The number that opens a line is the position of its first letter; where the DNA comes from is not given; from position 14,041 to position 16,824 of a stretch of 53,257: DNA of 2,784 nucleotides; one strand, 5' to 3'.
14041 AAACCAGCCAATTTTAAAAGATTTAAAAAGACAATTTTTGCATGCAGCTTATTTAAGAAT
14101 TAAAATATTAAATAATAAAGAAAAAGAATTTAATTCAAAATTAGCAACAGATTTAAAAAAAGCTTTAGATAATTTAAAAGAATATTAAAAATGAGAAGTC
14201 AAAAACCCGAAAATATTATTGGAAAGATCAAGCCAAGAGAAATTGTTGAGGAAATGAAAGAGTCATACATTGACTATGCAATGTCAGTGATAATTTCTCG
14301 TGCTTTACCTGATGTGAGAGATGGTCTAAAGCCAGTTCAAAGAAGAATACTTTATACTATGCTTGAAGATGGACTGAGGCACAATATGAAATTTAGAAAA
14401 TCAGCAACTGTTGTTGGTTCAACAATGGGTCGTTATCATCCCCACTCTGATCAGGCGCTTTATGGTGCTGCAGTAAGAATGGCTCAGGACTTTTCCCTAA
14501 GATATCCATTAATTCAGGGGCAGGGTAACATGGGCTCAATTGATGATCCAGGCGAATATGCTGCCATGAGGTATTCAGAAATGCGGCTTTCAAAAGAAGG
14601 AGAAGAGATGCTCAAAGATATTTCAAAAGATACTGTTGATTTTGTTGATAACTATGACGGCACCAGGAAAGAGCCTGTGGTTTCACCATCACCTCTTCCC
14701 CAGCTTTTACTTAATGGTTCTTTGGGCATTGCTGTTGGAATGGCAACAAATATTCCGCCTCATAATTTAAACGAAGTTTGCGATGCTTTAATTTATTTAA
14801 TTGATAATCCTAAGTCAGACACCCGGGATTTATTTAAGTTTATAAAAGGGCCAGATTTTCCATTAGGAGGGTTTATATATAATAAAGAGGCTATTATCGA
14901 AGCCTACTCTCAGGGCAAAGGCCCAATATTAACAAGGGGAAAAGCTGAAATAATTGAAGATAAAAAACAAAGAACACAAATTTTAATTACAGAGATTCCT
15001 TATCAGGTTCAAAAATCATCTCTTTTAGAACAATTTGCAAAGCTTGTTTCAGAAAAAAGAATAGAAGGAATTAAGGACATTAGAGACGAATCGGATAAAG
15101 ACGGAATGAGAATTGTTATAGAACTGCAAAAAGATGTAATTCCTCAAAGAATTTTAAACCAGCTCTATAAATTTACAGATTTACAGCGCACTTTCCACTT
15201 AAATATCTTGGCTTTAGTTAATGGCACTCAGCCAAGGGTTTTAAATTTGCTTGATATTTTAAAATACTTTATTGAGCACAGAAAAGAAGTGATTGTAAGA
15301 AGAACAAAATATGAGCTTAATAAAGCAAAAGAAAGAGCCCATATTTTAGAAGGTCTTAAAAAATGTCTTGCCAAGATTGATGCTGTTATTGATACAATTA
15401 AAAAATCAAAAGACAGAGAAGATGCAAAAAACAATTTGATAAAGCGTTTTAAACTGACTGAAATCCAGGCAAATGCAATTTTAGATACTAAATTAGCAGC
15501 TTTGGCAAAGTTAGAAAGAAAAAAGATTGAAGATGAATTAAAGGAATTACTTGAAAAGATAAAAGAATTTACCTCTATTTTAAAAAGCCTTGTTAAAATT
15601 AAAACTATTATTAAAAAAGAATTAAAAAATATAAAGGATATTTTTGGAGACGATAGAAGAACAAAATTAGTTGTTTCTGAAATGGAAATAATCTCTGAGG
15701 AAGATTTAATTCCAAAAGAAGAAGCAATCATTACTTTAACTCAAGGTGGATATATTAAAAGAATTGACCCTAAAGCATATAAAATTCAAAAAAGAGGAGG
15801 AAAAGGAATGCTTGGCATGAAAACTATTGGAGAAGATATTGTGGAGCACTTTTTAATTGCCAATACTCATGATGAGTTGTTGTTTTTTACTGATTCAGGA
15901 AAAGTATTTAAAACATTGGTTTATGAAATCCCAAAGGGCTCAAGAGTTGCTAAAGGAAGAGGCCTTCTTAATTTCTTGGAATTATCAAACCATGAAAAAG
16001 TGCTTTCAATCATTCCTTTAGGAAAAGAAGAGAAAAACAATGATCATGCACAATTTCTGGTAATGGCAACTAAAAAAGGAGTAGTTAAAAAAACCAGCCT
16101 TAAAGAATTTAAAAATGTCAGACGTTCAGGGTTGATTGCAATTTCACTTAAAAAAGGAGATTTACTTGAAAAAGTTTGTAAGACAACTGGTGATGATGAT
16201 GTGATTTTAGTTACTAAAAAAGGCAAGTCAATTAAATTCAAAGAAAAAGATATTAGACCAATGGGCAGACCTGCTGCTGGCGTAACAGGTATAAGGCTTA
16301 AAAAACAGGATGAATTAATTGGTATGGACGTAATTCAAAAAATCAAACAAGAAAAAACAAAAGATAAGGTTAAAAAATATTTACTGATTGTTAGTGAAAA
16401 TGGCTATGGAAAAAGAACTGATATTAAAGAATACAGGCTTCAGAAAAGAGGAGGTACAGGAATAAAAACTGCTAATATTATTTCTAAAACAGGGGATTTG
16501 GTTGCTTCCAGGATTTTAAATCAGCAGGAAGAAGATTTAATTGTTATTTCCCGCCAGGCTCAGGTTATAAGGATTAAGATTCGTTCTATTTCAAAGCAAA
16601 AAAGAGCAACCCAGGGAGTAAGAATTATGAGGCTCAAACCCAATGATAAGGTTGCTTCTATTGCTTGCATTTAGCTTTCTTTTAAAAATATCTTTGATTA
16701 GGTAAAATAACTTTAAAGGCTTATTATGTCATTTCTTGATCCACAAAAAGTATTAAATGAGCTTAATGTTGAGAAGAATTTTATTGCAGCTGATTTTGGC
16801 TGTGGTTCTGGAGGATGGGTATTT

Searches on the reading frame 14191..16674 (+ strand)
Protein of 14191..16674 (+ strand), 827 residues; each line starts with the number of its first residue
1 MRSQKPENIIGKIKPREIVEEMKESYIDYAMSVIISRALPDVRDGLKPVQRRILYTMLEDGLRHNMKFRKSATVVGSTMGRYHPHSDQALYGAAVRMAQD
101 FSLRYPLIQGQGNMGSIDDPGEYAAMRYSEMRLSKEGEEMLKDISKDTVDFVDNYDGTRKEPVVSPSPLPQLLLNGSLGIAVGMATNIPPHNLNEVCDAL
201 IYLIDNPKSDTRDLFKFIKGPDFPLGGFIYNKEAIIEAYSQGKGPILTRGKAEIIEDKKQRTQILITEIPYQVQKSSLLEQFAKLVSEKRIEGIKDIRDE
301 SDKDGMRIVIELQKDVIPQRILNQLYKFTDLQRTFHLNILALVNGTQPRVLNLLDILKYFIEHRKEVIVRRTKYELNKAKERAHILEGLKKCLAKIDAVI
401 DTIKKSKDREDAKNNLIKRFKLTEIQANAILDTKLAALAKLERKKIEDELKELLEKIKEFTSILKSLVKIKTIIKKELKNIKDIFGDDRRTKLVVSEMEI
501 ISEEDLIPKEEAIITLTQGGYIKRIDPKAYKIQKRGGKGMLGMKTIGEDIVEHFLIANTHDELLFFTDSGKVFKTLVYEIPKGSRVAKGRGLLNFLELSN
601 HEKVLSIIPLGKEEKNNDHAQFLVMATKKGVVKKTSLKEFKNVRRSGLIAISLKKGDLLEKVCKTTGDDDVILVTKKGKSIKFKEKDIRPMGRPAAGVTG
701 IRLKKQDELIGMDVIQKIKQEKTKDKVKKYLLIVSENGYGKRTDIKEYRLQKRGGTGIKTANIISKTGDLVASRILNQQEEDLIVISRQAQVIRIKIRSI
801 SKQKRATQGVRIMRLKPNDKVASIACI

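Call 58: search_protein_families(library=pfam, proteins=[window:14191-16674:+], max_evalue=0.0001)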
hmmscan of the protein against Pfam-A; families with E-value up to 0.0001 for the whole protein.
window:14191-16674:+ (827 aa): 2 families
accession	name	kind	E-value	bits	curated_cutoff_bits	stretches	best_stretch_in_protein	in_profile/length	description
PF00521.26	DNA_topoisoIV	-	1.6e-158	528.6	31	1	37-479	1-432/432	DNA gyrase/topoisomerase IV, subunit A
PF03989.18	DNA_gyraseA_C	-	1e-61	204.5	27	6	669-715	1-47/48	DNA gyrase C-terminal domain, beta-propeller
